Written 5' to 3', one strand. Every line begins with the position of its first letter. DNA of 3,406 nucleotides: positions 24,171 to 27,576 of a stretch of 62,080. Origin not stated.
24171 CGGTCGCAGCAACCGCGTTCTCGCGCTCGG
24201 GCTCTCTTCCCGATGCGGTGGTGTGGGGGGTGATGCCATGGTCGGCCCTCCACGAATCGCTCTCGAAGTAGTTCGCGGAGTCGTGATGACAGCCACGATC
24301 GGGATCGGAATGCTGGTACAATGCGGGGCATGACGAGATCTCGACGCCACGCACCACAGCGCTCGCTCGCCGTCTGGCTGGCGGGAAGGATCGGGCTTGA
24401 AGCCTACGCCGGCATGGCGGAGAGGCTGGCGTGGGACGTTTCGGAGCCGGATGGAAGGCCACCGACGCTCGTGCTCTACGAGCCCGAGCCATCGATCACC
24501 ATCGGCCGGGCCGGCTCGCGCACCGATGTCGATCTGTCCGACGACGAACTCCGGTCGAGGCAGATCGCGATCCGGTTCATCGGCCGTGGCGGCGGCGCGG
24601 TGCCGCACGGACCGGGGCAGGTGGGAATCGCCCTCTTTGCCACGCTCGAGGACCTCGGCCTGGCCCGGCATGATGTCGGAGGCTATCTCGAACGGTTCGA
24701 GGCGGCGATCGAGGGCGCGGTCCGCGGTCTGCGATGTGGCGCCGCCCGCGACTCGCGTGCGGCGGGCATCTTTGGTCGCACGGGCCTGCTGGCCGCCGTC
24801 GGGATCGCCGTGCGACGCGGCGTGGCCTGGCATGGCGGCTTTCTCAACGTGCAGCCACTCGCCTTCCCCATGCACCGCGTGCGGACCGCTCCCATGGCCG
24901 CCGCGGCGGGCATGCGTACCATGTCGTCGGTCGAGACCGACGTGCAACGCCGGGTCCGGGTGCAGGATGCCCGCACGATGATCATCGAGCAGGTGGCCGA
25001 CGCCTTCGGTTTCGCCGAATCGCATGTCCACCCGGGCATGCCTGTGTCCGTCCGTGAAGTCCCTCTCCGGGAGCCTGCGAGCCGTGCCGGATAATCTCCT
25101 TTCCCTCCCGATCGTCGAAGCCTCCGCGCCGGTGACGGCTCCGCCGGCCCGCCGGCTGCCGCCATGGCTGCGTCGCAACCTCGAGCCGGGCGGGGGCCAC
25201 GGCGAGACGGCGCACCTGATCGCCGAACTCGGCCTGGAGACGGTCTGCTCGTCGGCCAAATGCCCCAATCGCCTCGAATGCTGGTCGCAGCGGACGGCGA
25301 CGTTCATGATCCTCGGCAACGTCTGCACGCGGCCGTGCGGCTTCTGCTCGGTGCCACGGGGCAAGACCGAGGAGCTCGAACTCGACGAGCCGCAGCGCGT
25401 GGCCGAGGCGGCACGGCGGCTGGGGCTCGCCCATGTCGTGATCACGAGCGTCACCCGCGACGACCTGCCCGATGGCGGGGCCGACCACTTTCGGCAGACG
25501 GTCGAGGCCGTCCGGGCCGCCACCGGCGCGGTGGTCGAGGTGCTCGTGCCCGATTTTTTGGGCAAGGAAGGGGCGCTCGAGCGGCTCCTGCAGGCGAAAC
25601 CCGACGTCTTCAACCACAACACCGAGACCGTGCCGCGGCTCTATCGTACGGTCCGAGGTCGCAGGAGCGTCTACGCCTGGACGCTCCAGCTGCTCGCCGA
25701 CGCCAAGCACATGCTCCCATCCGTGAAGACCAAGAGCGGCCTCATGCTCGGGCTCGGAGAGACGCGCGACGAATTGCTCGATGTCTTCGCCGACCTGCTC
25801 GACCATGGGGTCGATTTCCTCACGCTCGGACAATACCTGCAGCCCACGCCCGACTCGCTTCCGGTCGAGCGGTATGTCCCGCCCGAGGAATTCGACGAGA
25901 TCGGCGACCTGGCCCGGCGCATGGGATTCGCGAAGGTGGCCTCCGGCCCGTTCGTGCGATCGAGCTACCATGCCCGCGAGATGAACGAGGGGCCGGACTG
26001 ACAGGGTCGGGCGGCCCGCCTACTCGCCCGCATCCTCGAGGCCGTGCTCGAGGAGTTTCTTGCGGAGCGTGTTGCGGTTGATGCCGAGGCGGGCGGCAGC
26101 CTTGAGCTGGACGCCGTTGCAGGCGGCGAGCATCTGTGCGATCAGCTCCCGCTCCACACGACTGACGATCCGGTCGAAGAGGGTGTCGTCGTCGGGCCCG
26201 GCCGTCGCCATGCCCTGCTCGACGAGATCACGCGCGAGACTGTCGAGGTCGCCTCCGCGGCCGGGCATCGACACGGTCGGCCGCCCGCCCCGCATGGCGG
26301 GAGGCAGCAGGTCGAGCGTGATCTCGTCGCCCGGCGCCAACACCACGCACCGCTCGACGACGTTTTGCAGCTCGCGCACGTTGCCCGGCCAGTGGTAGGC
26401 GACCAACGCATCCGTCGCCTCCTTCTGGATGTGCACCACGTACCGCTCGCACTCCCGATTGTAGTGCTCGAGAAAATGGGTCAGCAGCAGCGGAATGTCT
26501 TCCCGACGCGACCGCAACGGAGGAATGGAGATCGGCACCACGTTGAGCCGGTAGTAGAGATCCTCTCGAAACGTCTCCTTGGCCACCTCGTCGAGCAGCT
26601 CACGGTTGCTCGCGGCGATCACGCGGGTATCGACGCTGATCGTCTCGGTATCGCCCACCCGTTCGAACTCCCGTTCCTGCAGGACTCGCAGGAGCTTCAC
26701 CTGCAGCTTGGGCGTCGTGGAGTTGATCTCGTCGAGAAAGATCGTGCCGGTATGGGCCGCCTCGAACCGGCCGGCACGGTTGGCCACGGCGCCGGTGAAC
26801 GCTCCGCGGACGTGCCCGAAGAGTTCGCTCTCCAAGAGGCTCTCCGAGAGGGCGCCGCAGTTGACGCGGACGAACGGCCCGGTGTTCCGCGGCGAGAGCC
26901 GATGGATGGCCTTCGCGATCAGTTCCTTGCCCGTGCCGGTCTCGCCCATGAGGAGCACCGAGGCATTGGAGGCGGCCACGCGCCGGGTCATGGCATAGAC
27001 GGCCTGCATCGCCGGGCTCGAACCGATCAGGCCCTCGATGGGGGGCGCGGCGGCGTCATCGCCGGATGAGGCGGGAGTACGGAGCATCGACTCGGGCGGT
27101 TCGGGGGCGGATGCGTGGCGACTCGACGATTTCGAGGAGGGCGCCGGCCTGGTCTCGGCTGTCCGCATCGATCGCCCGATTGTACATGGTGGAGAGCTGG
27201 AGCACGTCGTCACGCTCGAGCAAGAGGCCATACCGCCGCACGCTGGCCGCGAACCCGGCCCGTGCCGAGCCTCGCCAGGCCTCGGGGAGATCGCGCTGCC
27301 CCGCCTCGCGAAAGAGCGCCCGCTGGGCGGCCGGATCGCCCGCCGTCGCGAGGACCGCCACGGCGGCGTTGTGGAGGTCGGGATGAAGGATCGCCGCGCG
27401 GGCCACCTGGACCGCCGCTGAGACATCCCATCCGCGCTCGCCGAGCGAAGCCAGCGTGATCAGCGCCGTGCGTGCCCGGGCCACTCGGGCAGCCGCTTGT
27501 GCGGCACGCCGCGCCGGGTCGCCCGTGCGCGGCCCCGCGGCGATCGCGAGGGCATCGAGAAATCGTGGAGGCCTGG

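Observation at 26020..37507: CheY-less chemosensory operon that runs into a secreted HEAT/pseudo-receiver protein and a sensor-less sigma-54 activator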

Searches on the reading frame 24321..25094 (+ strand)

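Call 54: search_protein_families(library=pfam, proteins=[window:24321-25094:+], max_evalue=0.0001)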
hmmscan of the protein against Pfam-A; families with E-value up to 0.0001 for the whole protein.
window:24321-25094:+ (257 aa): 1 family
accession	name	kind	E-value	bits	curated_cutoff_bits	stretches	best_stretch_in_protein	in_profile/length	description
PF21948.1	LplA-B_cat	-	7.7e-19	68.9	27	1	44-224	19-198/200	Lipoyl protein ligase A/B catalytic domain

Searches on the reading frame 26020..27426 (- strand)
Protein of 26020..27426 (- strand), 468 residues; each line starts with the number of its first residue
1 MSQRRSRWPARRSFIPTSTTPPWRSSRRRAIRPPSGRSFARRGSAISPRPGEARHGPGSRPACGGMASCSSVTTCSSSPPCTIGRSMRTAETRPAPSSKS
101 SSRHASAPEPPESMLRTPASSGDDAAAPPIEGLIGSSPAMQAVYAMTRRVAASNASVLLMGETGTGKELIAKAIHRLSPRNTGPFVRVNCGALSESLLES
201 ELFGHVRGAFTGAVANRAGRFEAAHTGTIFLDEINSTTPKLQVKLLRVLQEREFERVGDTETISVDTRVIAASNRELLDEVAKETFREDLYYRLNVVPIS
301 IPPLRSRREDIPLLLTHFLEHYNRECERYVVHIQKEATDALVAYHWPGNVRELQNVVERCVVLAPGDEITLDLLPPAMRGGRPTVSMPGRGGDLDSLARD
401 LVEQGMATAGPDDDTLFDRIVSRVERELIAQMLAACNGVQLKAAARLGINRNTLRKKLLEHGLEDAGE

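Call 4: search_protein_families(library=pfam, proteins=[window:26020-27426:-], max_evalue=0.01)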
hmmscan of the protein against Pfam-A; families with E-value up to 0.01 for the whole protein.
window:26020-27426:- (468 aa): 12 families
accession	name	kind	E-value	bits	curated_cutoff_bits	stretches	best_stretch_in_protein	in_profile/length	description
PF00158.32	Sigma54_activat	-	4e-71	238.6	20.2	1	133-299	1-167/168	Sigma-54 interaction domain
PF25601.1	AAA_lid_14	-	2.1e-28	98.4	27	1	305-384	1-80/87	AAA+ ATPase lid domain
PF14532.12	Sigma54_activ_2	-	2.7e-17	63.8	25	1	134-304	1-138/138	Sigma-54 interaction domain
PF02954.25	HTH_8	-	6e-12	45.5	22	1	423-460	4-41/42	Bacterial regulatory protein, Fis family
PF07728.20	AAA_5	-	3.1e-11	43.9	22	1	157-276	2-124/139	AAA domain (dynein-related subfamily)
PF00004.35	AAA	-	1.7e-07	32.2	21.2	1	157-282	1-115/131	ATPase family associated with various cellular activities (AAA)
PF07724.20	AAA_2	-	7e-06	26.6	27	1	155-279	4-129/166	AAA domain (Cdc48 subfamily)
PF01078.27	Mg_chelatase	-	2.3e-05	24.4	20.3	0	150-180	18-48/207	Magnesium chelatase, subunit ChlI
PF07726.17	AAA_3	-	9.9e-05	22.7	27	1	157-274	2-111/131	ATPase family associated with various cellular activities (AAA)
PF00493.29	MCM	-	0.00012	21.7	23.3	1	152-275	55-173/224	MCM P-loop domain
PF20030.5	bpMoxR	-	0.00021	20.8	27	1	154-286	31-156/205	MoxR domain in the MoxR-vWA-beta-propeller ternary systems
PF13191.12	AAA_16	-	0.00038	21.4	32.6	1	133-224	2-97/167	AAA ATPase domain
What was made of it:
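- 26020..27087 (-): Sensor-less sigma-54 enhancer-binding protein (355 aa): AAA+ core, GAFTGA loop and Fis-type HTH, with no N-terminal regulatory domain. Pfam Sigma54_activat, AAA_lid_14 and HTH_8 (call 4).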
